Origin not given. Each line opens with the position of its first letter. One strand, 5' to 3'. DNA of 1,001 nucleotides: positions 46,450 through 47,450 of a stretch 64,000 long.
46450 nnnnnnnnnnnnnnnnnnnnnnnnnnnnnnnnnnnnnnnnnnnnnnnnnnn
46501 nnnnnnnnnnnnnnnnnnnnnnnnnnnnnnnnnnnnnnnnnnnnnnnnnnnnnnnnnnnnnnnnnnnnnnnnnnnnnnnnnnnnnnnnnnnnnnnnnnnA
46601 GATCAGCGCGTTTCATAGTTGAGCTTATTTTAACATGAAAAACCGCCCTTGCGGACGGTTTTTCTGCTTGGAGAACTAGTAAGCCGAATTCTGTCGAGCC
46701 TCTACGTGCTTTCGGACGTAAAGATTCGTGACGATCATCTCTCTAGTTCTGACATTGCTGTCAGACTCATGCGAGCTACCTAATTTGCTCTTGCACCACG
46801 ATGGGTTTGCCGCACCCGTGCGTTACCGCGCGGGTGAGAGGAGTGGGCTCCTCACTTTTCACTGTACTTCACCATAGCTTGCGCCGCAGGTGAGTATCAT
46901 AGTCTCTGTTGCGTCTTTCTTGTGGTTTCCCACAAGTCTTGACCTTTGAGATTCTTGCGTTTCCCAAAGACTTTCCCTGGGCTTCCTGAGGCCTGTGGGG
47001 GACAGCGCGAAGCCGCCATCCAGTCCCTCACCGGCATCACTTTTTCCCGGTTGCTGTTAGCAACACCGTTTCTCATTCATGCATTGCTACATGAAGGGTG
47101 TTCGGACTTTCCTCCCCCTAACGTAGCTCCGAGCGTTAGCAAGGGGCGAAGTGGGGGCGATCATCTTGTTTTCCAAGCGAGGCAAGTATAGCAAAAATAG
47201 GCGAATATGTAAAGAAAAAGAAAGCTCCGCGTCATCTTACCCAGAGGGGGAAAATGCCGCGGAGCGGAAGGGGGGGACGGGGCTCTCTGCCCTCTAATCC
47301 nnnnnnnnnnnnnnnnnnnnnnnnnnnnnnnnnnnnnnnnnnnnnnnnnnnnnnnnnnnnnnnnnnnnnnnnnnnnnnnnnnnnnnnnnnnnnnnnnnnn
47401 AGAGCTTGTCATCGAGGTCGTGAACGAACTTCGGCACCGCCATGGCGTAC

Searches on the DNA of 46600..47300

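Call 94: search_rna_families(source=window, start=46600, end=47300, threshold=evalue, max_evalue=1)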
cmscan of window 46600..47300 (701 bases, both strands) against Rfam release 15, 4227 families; matches with E-value up to 1: 1.
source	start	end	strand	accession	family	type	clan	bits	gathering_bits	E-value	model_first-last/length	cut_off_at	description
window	46664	47031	-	RF00010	RNaseP_bact_a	Gene; ribozyme;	CL00002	83.9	100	7.1e-26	1-367/367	no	Bacterial RNase P class A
